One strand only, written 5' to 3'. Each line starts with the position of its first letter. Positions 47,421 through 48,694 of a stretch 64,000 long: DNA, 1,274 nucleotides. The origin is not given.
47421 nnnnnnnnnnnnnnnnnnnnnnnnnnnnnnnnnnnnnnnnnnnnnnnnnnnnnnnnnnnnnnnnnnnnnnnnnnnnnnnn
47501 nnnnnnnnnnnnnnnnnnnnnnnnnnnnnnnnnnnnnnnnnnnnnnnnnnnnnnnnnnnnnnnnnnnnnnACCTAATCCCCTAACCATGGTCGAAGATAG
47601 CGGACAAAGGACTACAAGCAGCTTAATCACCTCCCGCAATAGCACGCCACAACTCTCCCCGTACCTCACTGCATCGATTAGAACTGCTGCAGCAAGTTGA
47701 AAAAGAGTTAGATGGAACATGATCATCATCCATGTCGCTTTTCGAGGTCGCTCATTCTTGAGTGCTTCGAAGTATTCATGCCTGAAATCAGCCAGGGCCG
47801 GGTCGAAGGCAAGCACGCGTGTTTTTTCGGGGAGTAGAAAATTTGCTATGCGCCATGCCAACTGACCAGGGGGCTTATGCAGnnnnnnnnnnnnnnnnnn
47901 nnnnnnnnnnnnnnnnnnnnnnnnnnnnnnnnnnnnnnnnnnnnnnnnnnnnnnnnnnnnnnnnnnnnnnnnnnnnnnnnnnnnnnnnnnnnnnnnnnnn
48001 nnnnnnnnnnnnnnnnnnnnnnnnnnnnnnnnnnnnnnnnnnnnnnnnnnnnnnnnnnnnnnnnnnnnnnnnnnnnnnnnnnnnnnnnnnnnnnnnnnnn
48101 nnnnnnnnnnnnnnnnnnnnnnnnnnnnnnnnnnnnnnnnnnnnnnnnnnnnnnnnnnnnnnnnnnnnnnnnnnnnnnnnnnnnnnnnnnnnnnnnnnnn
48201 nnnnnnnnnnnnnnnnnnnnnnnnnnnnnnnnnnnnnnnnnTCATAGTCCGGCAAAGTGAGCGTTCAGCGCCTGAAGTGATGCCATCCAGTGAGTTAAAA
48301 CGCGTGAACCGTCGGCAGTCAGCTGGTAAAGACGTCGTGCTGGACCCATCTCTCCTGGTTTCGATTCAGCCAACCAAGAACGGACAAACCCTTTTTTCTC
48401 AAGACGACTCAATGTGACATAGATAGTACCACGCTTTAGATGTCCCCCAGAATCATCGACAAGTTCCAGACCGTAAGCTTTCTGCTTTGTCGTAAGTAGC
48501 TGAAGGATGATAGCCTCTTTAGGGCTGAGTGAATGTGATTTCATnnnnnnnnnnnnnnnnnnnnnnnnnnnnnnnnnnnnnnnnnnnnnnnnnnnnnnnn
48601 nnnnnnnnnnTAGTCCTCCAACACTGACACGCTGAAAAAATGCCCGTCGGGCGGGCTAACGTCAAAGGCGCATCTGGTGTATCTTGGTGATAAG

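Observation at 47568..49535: Candidate uncharacterised cargo module: a PadR + TM-protein operon divergent from a signal-less trypsin-like protease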

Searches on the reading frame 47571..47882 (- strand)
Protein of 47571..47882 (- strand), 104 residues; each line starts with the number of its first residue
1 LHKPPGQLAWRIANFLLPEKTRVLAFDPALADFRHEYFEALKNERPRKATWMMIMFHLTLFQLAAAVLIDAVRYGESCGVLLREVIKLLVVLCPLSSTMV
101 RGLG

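Call 35: find_homologous_proteins(query=A5, max_evalue=0.001)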
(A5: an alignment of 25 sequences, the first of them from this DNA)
Query A5 (25 sequences) (104 aa, profile of the alignment): 39 proteins with E <= 0.001 among 385 candidates.
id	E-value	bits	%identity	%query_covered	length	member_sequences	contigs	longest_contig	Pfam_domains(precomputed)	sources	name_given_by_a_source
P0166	1.4e-28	116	43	51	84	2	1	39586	-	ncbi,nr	ncbi:MAG: hypothetical protein L0220_14155 [Acidobacteria bacterium]|nr:hypothetical protein [Acidob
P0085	3.5e-28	115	40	58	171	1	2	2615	-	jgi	jgi:hypothetical protein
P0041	1.1e-27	113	39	63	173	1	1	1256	-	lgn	-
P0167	1.5e-27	113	39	54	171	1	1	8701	-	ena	-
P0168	1.0e-26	110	35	58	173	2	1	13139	-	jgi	jgi:hypothetical protein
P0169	1.1e-26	110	39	55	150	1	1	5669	-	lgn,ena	-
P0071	1.6e-26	110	40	55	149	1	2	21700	-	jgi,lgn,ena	-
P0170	2.4e-26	109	38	58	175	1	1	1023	-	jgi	jgi:hypothetical protein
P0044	6.1e-26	108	40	58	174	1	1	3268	-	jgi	jgi:hypothetical protein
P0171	8.8e-26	107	36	54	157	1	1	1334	-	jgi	jgi:hypothetical protein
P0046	1.3e-25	107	36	66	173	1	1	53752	-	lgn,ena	-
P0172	1.7e-25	106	39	54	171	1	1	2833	-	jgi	-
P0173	2.1e-25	106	38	54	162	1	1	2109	-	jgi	jgi:hypothetical protein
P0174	2.8e-25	106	38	53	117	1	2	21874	-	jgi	jgi:hypothetical protein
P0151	1.2e-24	104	42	50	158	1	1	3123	-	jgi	jgi:hypothetical protein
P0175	2.8e-24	102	39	54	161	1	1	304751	-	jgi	jgi:hypothetical protein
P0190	9.4e-18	82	34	71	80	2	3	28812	-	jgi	jgi:hypothetical protein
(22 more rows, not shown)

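Call 36: find_encoding_contigs(protein=P0166, flank=3000, max_places=2)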
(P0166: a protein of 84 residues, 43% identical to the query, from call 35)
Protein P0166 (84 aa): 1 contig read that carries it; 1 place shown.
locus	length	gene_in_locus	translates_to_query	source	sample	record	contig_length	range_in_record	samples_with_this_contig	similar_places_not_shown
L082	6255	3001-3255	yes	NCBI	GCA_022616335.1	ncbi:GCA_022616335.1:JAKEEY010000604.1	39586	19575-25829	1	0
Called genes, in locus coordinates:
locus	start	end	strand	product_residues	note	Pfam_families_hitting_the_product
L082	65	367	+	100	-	-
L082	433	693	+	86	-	-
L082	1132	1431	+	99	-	-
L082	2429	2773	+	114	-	PF03551:PadR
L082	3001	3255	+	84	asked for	-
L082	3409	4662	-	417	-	PF11617:Cu-binding_MopE, PF26745:SPM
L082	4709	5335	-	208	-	-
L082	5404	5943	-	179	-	PF13098:Thioredoxin_2 (weak)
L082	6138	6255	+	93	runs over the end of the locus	-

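Call 38: find_encoding_contigs(protein=P0175, flank=3000, max_places=2)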
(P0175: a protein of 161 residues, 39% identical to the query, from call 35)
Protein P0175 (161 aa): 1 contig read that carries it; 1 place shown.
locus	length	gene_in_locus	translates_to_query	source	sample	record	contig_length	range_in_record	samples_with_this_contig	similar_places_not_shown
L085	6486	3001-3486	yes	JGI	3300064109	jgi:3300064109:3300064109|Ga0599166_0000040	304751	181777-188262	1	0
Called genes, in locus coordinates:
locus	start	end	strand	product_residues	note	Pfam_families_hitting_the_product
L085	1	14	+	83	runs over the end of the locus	-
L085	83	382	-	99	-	-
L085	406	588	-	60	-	PF21983:NikA-like (weak)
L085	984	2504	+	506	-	-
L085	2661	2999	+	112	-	PF03551:PadR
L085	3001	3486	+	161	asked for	-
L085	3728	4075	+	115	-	-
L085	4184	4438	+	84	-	-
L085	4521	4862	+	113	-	-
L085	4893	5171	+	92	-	-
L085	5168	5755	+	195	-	-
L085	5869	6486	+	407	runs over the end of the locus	PF26745:SPM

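Call 43: find_related_loci(query=A6, collection=metagenome_contigs, flank=4000)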
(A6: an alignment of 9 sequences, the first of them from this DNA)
Query A6 (104 aa) in metagenome_contigs; peptide patterns used: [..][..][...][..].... (x = any residue, [..] = any of these).
89 stretches matched a pattern; 8 encode a relative of the query (tblastn E <= 1e-3); 8 distinct loci.
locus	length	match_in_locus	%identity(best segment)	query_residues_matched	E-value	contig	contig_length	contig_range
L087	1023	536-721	39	4-65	3e-13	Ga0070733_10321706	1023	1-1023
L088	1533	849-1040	40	4-68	4e-12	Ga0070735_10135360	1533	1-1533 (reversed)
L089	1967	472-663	39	4-67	3e-11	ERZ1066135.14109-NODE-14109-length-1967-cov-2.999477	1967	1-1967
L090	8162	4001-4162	37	5-58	4e-8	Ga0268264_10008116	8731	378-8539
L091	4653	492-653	37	5-58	4e-8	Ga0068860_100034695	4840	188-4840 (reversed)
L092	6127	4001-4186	33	5-73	8e-7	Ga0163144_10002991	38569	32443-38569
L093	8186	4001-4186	33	5-73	8e-7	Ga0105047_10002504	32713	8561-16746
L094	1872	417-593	36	5-63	3e-5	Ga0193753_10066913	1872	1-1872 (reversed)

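Call 49: search_solved_structures(query=A5, max_evalue=10, show_alignments=2)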
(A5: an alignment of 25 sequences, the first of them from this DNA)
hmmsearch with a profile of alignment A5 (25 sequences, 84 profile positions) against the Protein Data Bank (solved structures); distinct sequences matched with E-value up to 10: 5.
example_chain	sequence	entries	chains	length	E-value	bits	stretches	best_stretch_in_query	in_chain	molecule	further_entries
5qub_A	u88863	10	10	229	0.44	13.6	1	15-58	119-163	RadA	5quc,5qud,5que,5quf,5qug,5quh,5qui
9f5x_m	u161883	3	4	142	1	12.4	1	21-64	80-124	NADH dehydrogenase [ubiquinone] 1 alpha subcomplex subunit 13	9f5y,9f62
5kdd_A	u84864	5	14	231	1.2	12.2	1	15-59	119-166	DNA repair and recombination protein RadA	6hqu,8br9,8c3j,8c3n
5jed_A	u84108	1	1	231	1.4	12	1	19-59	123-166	DNA repair and recombination protein RadA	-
8dft_A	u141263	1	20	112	3.3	10.8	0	50-77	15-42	Pilin protein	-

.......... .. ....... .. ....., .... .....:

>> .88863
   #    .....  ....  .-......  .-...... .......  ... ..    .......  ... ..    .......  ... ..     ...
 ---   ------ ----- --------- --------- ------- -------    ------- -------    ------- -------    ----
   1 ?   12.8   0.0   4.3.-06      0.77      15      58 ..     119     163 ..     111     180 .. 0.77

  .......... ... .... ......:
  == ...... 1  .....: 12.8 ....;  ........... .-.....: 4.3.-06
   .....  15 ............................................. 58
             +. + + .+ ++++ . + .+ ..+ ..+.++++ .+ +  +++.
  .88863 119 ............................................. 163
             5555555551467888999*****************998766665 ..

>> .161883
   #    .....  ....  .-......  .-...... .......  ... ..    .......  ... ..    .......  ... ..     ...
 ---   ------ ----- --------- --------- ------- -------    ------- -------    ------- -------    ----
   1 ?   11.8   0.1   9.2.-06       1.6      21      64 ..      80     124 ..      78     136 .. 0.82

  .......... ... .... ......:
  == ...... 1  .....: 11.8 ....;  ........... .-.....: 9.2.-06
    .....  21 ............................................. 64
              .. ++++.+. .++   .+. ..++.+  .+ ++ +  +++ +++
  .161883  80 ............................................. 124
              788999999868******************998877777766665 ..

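Call 89: find_encoding_contigs(protein=P0174, flank=8000, max_places=1)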
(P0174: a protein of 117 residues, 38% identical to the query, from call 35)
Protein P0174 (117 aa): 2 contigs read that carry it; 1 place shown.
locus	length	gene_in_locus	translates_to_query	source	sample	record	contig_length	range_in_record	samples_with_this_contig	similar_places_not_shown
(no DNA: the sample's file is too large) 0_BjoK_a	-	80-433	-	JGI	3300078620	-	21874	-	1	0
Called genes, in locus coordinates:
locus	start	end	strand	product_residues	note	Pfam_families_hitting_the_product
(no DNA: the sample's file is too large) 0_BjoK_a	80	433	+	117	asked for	-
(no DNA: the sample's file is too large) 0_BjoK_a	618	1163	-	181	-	PF00156:Pribosyltran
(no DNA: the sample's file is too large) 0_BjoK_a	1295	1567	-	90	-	PF00708:Acylphosphatase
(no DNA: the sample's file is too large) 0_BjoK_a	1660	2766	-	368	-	PF02424:ApbE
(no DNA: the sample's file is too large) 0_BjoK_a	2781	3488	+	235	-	PF06452:CBM9_1 (weak)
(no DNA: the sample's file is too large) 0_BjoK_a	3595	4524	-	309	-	-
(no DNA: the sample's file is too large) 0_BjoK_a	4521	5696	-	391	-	PF04015:DUF362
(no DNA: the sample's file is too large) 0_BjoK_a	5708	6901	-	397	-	PF04015:DUF362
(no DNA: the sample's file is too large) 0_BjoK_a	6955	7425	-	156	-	PF01042:Ribonuc_L-PSP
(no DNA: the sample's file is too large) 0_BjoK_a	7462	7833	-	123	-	-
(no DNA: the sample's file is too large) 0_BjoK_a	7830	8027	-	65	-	PF18924:DUF5674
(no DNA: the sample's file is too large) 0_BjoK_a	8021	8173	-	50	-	PF18924:DUF5674 (weak)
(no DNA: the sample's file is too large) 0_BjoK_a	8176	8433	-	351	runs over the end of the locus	PF01042:Ribonuc_L-PSP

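Call 90: find_encoding_contigs(protein=P0190, flank=8000, max_places=1)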
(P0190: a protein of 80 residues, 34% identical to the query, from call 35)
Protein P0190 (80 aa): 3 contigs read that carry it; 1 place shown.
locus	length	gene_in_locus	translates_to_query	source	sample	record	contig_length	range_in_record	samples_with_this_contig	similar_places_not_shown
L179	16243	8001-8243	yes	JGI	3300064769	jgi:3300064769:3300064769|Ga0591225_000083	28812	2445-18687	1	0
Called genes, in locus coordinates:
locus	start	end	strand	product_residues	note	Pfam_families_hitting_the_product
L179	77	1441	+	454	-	PF17820:PDZ_6, PF19238:Radical_SAM_2, PF04459:DUF512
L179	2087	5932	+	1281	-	PF13620:CarboxypepD_reg, PF13715:CarbopepD_reg_2 (weak), PF25183:OMP_b-brl_4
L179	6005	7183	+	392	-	PF12895:ANAPC3 (faint), PF23914:TPR_CcmH_CycH (faint), PF13414:TPR_11 (weak), PF14559:TPR_19, PF00515:TPR_1 (weak), PF13181:TPR_8 (weak), PF13432:TPR_16, PF14559:TPR_19 (weak), +10 more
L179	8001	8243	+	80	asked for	-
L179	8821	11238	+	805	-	PF12704:MacB_PCD, PF02687:FtsX, PF12704:MacB_PCD, PF02687:FtsX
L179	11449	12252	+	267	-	PF13349:DUF4097 (weak)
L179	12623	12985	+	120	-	PF00165:HTH_AraC (weak), PF12833:HTH_18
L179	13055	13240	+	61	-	-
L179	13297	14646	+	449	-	-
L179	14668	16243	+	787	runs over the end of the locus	PF02310:B12-binding (faint), PF04055:Radical_SAM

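Call 96: search_protein_families(library=pfam, proteins=[L092:3875-5782:+, L085:984-2504:+, L090:4630-4980:+], max_evalue=0.01)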
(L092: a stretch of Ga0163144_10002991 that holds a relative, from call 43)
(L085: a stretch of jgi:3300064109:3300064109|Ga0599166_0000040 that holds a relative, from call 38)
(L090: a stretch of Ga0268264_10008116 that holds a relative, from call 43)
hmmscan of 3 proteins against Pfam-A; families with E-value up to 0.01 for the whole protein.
L092:3875-5782:+ (635 aa): 2 families
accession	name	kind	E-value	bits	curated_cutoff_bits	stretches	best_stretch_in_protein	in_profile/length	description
PF02861.25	Clp_N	-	3e-12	46.9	20.7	1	138-185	1-50/53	Clp amino terminal domain, pathogenicity island component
PF17170.10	DUF5128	-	0.0015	18.3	22.9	1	300-342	51-92/321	6-bladed beta-propeller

L085:984-2504:+ (506 aa): 0 families

L090:4630-4980:+ (116 aa): 4 families
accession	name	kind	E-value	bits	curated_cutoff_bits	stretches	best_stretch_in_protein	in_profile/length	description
PF03551.20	PadR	-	3.8e-06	27.3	27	1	21-83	8-74/75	Transcriptional regulator PadR-like family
PF12802.13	MarR_2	-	0.0005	20.6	27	1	4-60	2-56/61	MarR family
PF03965.22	Penicillinase_R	-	0.0011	19.7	22.6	1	26-75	21-72/115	Penicillinase repressor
PF01978.25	TrmB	-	0.0011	19.2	25.6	1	35-62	33-60/68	Sugar-specific transcriptional regulator TrmB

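Call 98: find_related_loci(query=A6, collection=viral_contigs, flank=5000)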
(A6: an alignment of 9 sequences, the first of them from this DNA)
Query A6 (104 aa) in viral_contigs; peptide patterns used: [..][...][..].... (x = any residue, [..] = any of these).
93 stretches matched a pattern, but none encodes a relative of the query by tblastn (E <= 1e-3).

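Call 102: search_protein_families(library=padloc, alignment_id=A8, max_evalue=0.00001)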
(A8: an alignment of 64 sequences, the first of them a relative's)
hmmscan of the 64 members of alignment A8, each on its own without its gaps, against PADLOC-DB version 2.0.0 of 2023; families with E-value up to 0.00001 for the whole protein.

A. member 1, L082:65-367:+ (100 aa): 0 families

B. families by the number of members that match (of 64 scanned): 140 families (the first 25 are shown)
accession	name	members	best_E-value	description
PDLC05062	PDC-S66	2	7.5e-69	-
PDLC00417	ThsB1|ThsB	2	1.1e-44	TIR-like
PDLC00424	ThsB1|ThsB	2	3.4e-19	TIR-like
PDLC02012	SAVED5--SAVED_TIR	2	1.3e-13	-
PDLC03624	REase_MTase_IIG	2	7.3e-11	Type IIG restriction enzyme-methyltransferase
PDLC02421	Aga_TIR-PNTD1-PNTD2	2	1.4e-10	Class I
PDLC02403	Aga_TIR-PNTD1-PNTD2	2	8.3e-10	Class I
PDLC03049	REase_I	1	8.9e-213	Type I restriction enzyme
PDLC03025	MTase_I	1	4e-185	Type I methyltransferase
PDLC03021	MTase_I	1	1.5e-152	Type I methyltransferase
PDLC03026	MTase_I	1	2.4e-67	Type I methyltransferase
PDLC03036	MTase_I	1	1.4e-64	Type I methyltransferase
PDLC04134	mad2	1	1.7e-58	mads_2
PDLC03129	Specificity_I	1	7.6e-40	Type I specificity subunit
PDLC03056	Specificity_I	1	4.7e-37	Type I specificity subunit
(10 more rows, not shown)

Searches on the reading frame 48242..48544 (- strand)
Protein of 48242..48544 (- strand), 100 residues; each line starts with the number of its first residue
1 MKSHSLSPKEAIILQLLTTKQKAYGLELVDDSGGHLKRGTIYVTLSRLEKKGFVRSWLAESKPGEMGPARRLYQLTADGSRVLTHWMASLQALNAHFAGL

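Call 3: search_protein_families(library=pfam, proteins=[window:48242-48544:-], max_evalue=0.01)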
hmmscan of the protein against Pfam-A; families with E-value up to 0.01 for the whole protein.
window:48242-48544:- (100 aa): 4 families
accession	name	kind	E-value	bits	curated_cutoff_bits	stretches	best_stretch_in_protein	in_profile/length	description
PF03551.20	PadR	-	5.9e-12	45.8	27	1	13-84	1-74/75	Transcriptional regulator PadR-like family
PF03965.22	Penicillinase_R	-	0.0003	21.6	22.6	1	6-56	1-53/115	Penicillinase repressor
PF01978.25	TrmB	-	0.0014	18.8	25.6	1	3-55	3-53/68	Sugar-specific transcriptional regulator TrmB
PF22381.2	Staph_reg_Sar_Rot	-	0.0029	18.1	27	1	2-54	8-58/85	Transcriptional regulator SarA/Rot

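Call 4: search_protein_families(library=padloc, proteins=[window:48242-48544:-], max_evalue=0.01)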
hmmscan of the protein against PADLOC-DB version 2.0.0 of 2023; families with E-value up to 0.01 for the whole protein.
window:48242-48544:- (100 aa): 1 family
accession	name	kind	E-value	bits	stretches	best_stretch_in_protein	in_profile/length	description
PDLC01879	CARF3--CARF_TM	-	0.00033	18.4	1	5-84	153-218/222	-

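Call 6: search_protein_families(library=phrogs, proteins=[window:48242-48544:-], max_evalue=0.01)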
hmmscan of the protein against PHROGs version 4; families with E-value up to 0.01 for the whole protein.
window:48242-48544:- (100 aa): 3 families
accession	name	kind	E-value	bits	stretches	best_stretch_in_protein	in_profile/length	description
phrog_13512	-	transcription regulation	0.00088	20.1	1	13-87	10-86/178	transcriptional regulator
phrog_4278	-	unknown function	0.0015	19.3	1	6-90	29-111/127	-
phrog_2440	-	transcription regulation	0.0027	18.6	1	13-83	33-95/126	transcriptional regulator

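Call 7: search_protein_families(library=ncbifam, proteins=[window:48242-48544:-], max_evalue=0.01)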
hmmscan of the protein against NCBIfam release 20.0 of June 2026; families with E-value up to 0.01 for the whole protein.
window:48242-48544:- (100 aa): 5 families
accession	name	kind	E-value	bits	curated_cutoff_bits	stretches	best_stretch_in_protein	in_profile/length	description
TIGR02719.1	repress_PhaQ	equivalog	1.4e-07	31.9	139.35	1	34-92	53-108/138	poly-beta-hydroxybutyrate-responsive repressor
TIGR03433.1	padR_acidobact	paralog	7.8e-07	29.1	101.8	1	34-94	33-92/101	PadR family transcriptional regulator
NF053635.1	TransRegRv3488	equivalog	1.3e-05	25.4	140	1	32-95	34-93/98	Rv3488 family transcriptional regulator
NF006931.0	PRK09416.1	equivalog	0.00057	20.1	112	1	37-88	76-120/135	PadR family transcriptional regulator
NF053660.1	ORF80_fam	equivalog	0.0029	17.5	95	1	10-58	5-51/70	ORF80 family leucine zipper DNA-binding protein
